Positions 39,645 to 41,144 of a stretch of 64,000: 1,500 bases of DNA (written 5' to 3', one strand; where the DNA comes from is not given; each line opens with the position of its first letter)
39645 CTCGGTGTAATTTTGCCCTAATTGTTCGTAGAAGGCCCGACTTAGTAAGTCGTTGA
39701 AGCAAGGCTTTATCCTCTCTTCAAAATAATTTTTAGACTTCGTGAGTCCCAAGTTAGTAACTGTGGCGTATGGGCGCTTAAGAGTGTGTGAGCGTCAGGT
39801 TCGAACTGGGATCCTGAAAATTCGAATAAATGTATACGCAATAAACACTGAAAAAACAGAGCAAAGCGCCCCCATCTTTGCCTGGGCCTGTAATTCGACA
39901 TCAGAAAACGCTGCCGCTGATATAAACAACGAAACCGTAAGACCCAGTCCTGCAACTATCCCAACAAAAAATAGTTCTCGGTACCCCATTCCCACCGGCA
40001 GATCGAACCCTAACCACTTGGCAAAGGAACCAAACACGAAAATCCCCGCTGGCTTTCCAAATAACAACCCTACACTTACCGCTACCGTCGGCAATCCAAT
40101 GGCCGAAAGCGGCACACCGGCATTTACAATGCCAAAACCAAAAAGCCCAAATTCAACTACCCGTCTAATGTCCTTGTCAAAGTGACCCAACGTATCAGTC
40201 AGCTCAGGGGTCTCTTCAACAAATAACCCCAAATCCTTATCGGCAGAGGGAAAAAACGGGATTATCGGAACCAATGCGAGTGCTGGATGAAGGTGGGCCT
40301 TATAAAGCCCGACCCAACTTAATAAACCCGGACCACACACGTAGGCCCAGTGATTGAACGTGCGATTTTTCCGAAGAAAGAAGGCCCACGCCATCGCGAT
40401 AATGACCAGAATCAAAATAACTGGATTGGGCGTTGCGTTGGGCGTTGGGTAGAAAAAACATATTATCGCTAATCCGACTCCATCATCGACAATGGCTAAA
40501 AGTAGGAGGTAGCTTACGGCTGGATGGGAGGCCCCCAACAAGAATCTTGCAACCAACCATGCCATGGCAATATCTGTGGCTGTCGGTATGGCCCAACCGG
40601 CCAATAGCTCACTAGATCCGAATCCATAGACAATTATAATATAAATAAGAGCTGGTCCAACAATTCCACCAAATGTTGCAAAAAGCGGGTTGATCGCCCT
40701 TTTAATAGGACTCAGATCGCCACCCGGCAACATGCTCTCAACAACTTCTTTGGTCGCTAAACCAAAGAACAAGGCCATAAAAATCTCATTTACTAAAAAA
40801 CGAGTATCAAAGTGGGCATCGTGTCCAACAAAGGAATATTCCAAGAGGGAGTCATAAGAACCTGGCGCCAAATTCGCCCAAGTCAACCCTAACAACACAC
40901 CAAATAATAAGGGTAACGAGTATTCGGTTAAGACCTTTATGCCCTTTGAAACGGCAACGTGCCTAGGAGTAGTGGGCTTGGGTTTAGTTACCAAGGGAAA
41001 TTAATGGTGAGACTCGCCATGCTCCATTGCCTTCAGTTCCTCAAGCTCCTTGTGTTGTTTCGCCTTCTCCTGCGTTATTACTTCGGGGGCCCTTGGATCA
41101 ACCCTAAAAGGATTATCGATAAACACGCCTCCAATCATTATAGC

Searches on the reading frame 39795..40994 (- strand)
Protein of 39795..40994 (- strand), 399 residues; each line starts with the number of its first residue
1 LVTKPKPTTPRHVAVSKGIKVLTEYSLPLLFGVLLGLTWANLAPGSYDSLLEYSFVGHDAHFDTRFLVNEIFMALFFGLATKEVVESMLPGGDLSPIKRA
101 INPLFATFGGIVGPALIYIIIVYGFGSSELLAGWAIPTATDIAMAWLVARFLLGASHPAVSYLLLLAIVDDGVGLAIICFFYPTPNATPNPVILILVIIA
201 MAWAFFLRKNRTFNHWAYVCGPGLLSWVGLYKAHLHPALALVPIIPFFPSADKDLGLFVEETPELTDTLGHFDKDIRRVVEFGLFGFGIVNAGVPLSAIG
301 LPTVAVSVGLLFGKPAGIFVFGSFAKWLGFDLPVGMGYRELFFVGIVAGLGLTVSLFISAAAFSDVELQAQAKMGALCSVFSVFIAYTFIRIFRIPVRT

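Call 78: search_protein_families(library=ncbifam, proteins=[window:39795-40994:-], max_evalue=1e-8)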
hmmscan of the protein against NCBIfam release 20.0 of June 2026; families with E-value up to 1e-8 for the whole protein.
window:39795-40994:- (399 aa): 5 families
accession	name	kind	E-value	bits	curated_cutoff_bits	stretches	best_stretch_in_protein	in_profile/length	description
NF007111.0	PRK09560.1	subfamily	9.6e-45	153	423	1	45-392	42-381/389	Na(+)/H(+) antiporter NhaA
NF007112.0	PRK09561.1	subfamily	5e-41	140.9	408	1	64-393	59-383/389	sodium/proton antiporter NhaA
TIGR00773.1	NhaA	equivalog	1.8e-39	135.8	254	1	30-389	13-373/374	Na+/H+ antiporter NhaA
NF011427.0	PRK14854.1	subfamily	2e-27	96.3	558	1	67-392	59-377/383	pH-dependent sodium/proton antiporter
NF011428.0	PRK14856.1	equivalog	6.7e-25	87.8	639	1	55-244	59-241/438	sodium/proton antiporter NhaA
